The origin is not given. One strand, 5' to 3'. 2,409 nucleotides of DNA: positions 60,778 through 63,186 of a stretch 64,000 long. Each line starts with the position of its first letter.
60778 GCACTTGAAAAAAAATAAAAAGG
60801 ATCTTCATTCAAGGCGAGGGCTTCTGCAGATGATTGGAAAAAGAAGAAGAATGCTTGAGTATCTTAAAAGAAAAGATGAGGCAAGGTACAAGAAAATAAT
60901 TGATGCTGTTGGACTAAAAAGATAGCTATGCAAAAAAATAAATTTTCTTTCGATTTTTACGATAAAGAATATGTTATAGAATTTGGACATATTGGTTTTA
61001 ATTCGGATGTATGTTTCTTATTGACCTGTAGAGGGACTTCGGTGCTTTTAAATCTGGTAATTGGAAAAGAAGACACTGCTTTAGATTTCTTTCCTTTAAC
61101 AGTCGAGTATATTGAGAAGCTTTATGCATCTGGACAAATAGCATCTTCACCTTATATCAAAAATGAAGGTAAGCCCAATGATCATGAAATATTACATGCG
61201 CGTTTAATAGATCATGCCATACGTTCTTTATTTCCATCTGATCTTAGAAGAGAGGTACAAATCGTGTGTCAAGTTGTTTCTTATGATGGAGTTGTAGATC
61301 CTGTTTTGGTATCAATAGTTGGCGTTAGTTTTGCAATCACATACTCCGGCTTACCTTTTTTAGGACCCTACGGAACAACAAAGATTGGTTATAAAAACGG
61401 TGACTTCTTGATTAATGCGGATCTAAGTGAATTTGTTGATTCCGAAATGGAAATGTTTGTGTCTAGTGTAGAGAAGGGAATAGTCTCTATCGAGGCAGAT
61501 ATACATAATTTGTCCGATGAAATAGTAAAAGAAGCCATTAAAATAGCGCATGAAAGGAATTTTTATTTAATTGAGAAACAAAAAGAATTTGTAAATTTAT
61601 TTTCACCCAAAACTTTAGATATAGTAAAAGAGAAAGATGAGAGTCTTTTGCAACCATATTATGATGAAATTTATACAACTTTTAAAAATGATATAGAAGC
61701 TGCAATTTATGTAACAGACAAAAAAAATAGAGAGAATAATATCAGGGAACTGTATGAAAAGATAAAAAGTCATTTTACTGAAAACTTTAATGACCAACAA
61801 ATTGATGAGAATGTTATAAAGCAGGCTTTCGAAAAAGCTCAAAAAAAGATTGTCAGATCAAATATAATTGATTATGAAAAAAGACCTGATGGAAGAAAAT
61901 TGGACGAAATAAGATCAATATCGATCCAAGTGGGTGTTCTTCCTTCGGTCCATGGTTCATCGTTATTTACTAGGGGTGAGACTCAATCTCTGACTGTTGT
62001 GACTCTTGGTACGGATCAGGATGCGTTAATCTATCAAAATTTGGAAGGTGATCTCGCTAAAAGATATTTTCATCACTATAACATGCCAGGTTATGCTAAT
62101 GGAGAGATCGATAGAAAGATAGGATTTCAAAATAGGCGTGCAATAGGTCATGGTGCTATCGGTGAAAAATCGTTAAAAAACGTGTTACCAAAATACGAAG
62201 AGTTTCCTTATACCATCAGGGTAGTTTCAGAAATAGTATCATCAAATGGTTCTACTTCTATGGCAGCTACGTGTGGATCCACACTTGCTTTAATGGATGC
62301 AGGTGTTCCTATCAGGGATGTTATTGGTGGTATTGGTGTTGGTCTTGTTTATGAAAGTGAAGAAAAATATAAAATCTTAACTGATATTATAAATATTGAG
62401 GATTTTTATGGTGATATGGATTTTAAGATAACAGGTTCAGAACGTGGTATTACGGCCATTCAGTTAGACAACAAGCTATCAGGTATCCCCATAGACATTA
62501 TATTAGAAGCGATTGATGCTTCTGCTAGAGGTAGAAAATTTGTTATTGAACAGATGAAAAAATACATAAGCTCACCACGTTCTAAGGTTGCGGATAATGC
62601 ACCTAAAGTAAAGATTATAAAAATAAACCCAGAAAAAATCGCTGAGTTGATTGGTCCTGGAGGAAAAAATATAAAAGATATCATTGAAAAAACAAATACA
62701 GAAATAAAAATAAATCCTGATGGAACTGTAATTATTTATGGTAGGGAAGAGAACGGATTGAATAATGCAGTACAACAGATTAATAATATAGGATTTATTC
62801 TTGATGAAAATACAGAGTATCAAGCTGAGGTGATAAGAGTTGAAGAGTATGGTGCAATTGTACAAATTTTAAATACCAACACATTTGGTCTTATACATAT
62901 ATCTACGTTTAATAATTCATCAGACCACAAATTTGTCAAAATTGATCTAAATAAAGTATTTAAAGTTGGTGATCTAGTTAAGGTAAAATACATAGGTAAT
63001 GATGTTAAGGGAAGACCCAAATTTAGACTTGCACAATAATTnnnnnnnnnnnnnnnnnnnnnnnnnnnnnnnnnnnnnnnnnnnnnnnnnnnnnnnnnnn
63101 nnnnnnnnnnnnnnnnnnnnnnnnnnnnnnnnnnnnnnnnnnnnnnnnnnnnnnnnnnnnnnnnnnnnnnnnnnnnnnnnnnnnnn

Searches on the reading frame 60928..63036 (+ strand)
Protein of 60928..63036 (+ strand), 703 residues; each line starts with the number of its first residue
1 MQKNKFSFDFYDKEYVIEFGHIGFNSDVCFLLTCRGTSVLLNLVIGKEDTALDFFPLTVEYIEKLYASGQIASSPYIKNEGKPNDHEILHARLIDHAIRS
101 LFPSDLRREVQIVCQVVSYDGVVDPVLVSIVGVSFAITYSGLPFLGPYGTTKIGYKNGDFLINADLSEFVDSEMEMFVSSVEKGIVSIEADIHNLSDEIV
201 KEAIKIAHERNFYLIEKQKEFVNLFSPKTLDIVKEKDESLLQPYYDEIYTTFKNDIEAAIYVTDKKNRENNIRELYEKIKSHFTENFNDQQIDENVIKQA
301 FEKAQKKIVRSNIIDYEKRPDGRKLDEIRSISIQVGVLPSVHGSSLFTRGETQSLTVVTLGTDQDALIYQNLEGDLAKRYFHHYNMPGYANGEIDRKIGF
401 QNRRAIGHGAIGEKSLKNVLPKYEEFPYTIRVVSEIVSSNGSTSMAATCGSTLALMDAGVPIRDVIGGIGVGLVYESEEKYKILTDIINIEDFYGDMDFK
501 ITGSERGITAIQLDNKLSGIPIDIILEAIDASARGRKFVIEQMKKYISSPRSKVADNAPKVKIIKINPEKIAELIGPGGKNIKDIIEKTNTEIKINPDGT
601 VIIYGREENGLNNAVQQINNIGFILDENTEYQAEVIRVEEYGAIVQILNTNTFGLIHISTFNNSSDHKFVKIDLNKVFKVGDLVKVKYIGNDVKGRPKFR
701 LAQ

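Call 55: find_related_loci(query=window:60928-63036:+, collection=metagenome_contigs, flank=6000)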
Query window:60928-63036:+ (703 aa) in metagenome_contigs; peptide patterns used: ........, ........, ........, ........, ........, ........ (x = any residue, [..] = any of these).
600 stretches matched a pattern (row limit reached: there are more); 583 encode a relative of the query (tblastn E <= 1e-3); the best 80 are kept; 80 distinct loci.
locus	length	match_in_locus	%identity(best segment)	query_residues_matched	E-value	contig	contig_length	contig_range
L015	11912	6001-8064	42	7-703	4e-169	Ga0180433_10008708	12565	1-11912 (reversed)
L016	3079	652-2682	41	12-701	4e-169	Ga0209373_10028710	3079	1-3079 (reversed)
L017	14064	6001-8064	41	7-703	6e-159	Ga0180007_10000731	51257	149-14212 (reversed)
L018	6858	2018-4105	40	1-703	2e-159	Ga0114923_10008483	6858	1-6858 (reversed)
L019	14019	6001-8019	41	8-696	1e-158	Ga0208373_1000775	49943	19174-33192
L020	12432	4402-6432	40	7-696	3e-158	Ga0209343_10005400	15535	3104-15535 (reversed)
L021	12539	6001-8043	39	1-696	3e-156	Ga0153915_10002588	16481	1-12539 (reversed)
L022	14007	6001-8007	40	13-696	2e-156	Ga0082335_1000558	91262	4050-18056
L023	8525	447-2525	39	1-701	3e-155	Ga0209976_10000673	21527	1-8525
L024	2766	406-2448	39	1-696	2e-163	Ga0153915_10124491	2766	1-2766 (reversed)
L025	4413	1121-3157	40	6-696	6e-158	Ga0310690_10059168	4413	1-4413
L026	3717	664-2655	40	17-696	3e-159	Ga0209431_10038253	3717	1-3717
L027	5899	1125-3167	38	1-696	1e-154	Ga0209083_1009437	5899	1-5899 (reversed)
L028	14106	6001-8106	40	2-701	4e-153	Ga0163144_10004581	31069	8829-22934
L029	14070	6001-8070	42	1-703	2e-152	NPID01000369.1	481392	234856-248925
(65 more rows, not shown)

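Call 63: find_homologous_proteins(query=window:60928-63036:+, max_evalue=1e-50)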
Query window:60928-63036:+ (703 aa): 8000 proteins with E <= 1e-50 among 8000 candidates; the best 120 are listed.
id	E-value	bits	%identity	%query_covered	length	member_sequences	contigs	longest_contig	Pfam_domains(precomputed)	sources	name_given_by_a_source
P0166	0.0e+0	1556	100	100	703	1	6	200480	PF00013.36,PF03725.21,PF00575.30,PF03726.20,PF01138.28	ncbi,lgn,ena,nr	ncbi:MAG: polyribonucleotide nucleotidyltransferase [Candidatus Dojkabacteria bacterium]|nr:polyribo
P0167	0.0e+0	1302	82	100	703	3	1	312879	PF00013.36,PF03725.21,PF00575.30,PF03726.20,PF01138.28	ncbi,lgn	-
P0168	2.0e-245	834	56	100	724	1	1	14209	PF00013.36,PF03725.21,PF00575.30,PF03726.20,PF01138.28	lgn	-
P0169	2.9e-244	831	57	99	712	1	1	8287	PF00013.36,PF03725.21,PF00575.30,PF03726.20,PF01138.28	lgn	-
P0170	1.7e-242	825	55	98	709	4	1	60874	PF00013.36,PF03725.21,PF00575.30,PF03726.20,PF01138.28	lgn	-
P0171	3.3e-242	824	56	97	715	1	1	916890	PF00013.36,PF03725.21,PF22675.3,PF00575.30,PF03726.20,PF01138.28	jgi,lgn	jgi:polyribonucleotide nucleotidyltransferase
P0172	2.5e-241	821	57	99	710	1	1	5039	PF00013.36,PF03725.21,PF00575.30,PF03726.20,PF01138.28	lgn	-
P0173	1.2e-239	815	55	99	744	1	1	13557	PF00013.36,PF03725.21,PF00575.30,PF03726.20,PF01138.28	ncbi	-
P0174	4.6e-239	813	55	97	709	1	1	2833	PF00013.36,PF03725.21,PF00575.30,PF03726.20,PF01138.28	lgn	-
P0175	6.4e-238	810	55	100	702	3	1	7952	PF00013.36,PF03725.21,PF00575.30,PF03726.20,PF01138.28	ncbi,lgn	-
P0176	1.7e-237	808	54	99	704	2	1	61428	PF00013.36,PF03725.21,PF00575.30,PF03726.20,PF01138.28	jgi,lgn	jgi:polyribonucleotide nucleotidyltransferase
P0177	4.4e-237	807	54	99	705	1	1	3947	PF00013.36,PF03725.21,PF00575.30,PF03726.20,PF01138.28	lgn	-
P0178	1.6e-236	805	55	99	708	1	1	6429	PF00013.36,PF03725.21,PF00575.30,PF03726.20,PF01138.28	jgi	jgi:polyribonucleotide nucleotidyltransferase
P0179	4.8e-236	803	56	97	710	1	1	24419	PF00013.36,PF03725.21,PF00575.30,PF03726.20,PF01138.28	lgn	-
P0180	1.8e-235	802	55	100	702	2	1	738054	PF00013.36,PF03725.21,PF00575.30,PF03726.20,PF01138.28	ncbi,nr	ncbi:MAG: polyribonucleotide nucleotidyltransferase [Candidatus Dojkabacteria bacterium]|nr:MAG: pol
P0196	5.0e-186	638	46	99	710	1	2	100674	PF00013.36,PF03725.21,PF00575.30,PF03726.20,PF01138.28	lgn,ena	-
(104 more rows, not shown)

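Call 64: find_encoding_contigs(protein=P0180, flank=10000, max_places=1)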
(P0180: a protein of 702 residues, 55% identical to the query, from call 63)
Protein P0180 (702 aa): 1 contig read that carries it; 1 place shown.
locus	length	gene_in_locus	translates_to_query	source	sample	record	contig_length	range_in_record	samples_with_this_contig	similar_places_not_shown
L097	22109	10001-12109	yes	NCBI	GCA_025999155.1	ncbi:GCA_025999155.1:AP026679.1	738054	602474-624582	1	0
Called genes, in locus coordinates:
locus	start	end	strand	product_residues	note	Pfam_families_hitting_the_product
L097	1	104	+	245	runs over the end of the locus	PF05165:GCH_III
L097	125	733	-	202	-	PF00152:tRNA-synt_2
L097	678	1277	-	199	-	PF00152:tRNA-synt_2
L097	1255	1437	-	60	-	PF01336:tRNA_anti-codon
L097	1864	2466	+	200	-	PF02861:Clp_N, PF13191:AAA_16 (weak)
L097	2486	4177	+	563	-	PF13401:AAA_22 (faint), PF17871:AAA_lid_9, PF06309:Torsin (faint), PF00158:Sigma54_activat (weak), PF07724:AAA_2, PF00004:AAA, PF07728:AAA_5, PF10431:ClpB_D2-small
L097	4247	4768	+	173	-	PF09858:DUF2085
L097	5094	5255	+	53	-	PF01649:Ribosomal_S20p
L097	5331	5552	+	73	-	PF01351:RNase_HII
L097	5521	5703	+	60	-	-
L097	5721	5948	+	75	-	PF01351:RNase_HII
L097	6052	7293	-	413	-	PF00266:Aminotran_5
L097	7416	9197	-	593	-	PF03023:MurJ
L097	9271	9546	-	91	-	PF21349:RUBY_RBDX (weak)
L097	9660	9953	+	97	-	PF00312:Ribosomal_S15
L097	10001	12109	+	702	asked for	PF01138:RNase_PH, PF03725:RNase_PH_C, PF03726:PNPase (weak), PF01138:RNase_PH, PF00013:KH_1, PF00575:S1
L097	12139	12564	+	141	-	PF18895:T4SS_pilin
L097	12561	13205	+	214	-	PF18895:T4SS_pilin (weak)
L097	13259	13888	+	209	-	-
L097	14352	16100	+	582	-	PF07973:tRNA_SAD, PF00587:tRNA-synt_2b, PF03129:HGTP_anticodon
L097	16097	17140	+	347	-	PF01170:UPF0020, PF05175:MTS (weak)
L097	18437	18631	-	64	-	-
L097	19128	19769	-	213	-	PF00873:ACR_tran, PF02355:SecD_SecF_C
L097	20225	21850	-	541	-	PF00873:ACR_tran, PF03176:MMPL (weak), PF00873:ACR_tran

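Call 65: find_encoding_contigs(protein=P0171, flank=10000, max_places=1)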
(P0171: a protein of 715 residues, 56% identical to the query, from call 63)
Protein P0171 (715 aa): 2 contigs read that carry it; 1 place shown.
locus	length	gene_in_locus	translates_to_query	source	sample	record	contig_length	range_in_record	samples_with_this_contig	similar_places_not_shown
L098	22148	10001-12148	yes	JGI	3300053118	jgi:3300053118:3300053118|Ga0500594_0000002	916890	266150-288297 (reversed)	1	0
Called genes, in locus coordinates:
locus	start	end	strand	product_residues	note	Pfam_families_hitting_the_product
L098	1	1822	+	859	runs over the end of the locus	PF02861:Clp_N, PF23569:NBD_SMAX1 (weak), PF00004:AAA, PF17871:AAA_lid_9, PF00004:AAA, PF07724:AAA_2, PF07728:AAA_5, PF10431:ClpB_D2-small, +13 more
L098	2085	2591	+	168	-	PF09858:DUF2085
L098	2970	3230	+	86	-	PF01649:Ribosomal_S20p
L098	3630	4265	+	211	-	PF01351:RNase_HII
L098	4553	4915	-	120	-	-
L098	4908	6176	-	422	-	PF00266:Aminotran_5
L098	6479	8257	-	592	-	PF03023:MurJ, PF13440:Polysacc_synt_3 (weak)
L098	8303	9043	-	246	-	-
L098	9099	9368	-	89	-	-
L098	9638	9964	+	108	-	PF00312:Ribosomal_S15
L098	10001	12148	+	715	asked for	PF01138:RNase_PH, PF03725:RNase_PH_C (weak), PF03726:PNPase, PF01138:RNase_PH, PF00013:KH_1, PF22675:KH-I_KHDC4-BBP (weak), PF00575:S1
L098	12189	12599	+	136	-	-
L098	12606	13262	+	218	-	-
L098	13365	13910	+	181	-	-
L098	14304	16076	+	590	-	PF07973:tRNA_SAD, PF00587:tRNA-synt_2b, PF03129:HGTP_anticodon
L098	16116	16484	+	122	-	PF05635:23S_rRNA_IVP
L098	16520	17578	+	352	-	PF11599:AviRa (faint), PF01170:UPF0020, PF05175:MTS, PF13847:Methyltransf_31 (weak)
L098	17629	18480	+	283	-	PF07934:OGG_N, PF00730:HhH-GPD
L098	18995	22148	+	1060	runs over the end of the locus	-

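Call 67: find_encoding_contigs(protein=P0196, flank=10000, max_places=1)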
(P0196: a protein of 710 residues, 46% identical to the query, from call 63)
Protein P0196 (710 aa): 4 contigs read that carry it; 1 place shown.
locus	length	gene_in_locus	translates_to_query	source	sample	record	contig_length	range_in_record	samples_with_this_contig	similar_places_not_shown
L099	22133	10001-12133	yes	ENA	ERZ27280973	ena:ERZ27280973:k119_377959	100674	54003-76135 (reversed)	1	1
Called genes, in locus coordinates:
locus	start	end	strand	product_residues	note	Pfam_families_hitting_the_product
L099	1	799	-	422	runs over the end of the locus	PF00070:Pyr_redox (faint), PF00890:FAD_binding_2 (faint), PF01266:DAO, PF01593:Amino_oxidase, PF03486:HI0933_like (faint), PF07992:Pyr_redox_2 (faint), PF13450:NAD_binding_8, PF13738:Pyr_redox_3 (faint)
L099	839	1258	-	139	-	PF23477:zf_Tbcl_2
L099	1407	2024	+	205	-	PF00300:His_Phos_1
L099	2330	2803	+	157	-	-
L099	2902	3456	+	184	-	PF00210:Ferritin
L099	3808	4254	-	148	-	PF01904:DUF72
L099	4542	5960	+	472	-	PF04244:DPRP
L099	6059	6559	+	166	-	-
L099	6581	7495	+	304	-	-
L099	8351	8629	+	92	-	PF11611:DUF4352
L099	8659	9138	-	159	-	-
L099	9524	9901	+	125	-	PF00312:Ribosomal_S15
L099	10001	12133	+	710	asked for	PF01138:RNase_PH, PF03725:RNase_PH_C, PF03726:PNPase, PF01138:RNase_PH, PF00013:KH_1, PF00575:S1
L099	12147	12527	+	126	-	PF18895:T4SS_pilin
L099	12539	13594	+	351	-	PF18895:T4SS_pilin (weak)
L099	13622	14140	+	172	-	PF18895:T4SS_pilin (weak)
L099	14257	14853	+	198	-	PF18895:T4SS_pilin (faint)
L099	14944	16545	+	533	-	-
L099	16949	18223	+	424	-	PF08486:SpoIID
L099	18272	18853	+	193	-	-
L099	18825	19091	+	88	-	PF18901:DUF5657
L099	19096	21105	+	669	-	-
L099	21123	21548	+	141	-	PF01668:SmpB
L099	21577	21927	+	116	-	-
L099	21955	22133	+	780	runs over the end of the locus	PF26449:DUF8128, PF01935:DUF87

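Call 69: search_protein_families(library=pfam, proteins=[L099:12147-12527:+, L099:12539-13594:+, L099:13622-14140:+, L099:14257-14853:+, L099:14944-16545:+, L099:16949-18223:+, L099:18272-18853:+, L099:18825-19091:+, L099:19096-21105:+, L099:21577-21927:+], max_evalue=0.1)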
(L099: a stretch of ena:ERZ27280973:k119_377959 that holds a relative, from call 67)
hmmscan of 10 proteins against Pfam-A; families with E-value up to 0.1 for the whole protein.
L099:12147-12527:+ (126 aa): 1 family
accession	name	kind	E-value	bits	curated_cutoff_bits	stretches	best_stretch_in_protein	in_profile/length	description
PF18895.5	T4SS_pilin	-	4.6e-12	46.3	26.6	1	48-115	5-71/71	Type IV secretion system pilin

L099:12539-13594:+ (351 aa): 1 family
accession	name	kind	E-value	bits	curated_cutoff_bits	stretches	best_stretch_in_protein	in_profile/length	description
PF18895.5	T4SS_pilin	-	3.2e-06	27.5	26.6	1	277-337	8-67/71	Type IV secretion system pilin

L099:13622-14140:+ (172 aa): 2 families
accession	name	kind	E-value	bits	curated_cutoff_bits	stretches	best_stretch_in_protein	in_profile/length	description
PF18895.5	T4SS_pilin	-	3.5e-06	27.4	26.6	1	53-117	12-71/71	Type IV secretion system pilin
PF20990.2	DUF2207_C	-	0.025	14.7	33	1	40-127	130-196/247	Predicted membrane protein (DUF2207) C-terminal domain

L099:14257-14853:+ (198 aa): 4 families
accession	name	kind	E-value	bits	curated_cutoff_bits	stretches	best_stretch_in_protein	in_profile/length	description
PF18895.5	T4SS_pilin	-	9.8e-06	26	26.6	1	49-112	8-70/71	Type IV secretion system pilin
PF04306.18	DUF456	-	0.0068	17.1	29.4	1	52-117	30-92/139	Protein of unknown function (DUF456)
PF07264.17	EI24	-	0.0099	16.5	32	1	49-117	19-86/199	Sulfate transporter CysZ/Etoposide-induced protein 2.4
PF09446.15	VMA21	-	0.064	13.8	29.5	0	80-110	32-62/64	VMA21-like domain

L099:14944-16545:+ (533 aa): 0 families

L099:16949-18223:+ (424 aa): 1 family
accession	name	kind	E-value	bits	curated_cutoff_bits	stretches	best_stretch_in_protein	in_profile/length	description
PF08486.15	SpoIID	-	4.1e-13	50.2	23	1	197-272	11-97/97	Stage II sporulation protein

L099:18272-18853:+ (193 aa): 1 family
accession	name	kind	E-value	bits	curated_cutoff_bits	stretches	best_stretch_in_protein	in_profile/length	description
PF03703.20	bPH_2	-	0.052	14.2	22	1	122-182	18-78/78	Bacterial PH domain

L099:18825-19091:+ (88 aa): 1 family
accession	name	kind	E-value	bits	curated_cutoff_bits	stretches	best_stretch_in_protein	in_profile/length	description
PF18901.5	DUF5657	-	6.7e-12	45.9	25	1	25-85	1-61/61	Family of unknown function (DUF5657)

L099:19096-21105:+ (669 aa): 1 family
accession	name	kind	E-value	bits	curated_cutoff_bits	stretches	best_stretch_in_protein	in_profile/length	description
PF13570.13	Beta-prop_ACSF4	-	0.044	13.6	133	0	413-483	93-163/329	Beta-alanine-activating enzyme, beta-propeller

L099:21577-21927:+ (116 aa): 0 families

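Call 70: search_protein_families(library=ncbifam, proteins=[L099:14944-16545:+, L099:18272-18853:+, L099:18825-19091:+, L099:19096-21105:+, L099:21577-21927:+, L099:21955-22133:+], max_evalue=0.1)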
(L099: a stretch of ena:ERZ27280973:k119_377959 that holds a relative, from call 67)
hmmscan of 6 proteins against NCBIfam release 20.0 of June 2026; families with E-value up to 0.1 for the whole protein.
L099:14944-16545:+ (533 aa): 0 families

L099:18272-18853:+ (193 aa): 0 families

L099:18825-19091:+ (88 aa): 1 family
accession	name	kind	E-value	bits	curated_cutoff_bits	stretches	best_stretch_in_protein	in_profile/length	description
NF001617.0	PRK00407.1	equivalog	0.096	12.8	126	0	14-57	54-96/139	hypothetical protein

L099:19096-21105:+ (669 aa): 1 family
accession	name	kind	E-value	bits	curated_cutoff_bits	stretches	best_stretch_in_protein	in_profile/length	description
NF033206.1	ScyE_fam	subfamily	0.00087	18.9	80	1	591-623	137-169/333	ScyD/ScyE family protein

L099:21577-21927:+ (116 aa): 0 families

L099:21955-22133:+ (59 aa): 1 family
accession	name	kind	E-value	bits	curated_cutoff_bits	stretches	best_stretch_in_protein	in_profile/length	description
NF010395.0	PRK13823.1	subfamily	0.038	14.1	60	1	15-52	36-73/103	conjugal transfer protein TrbD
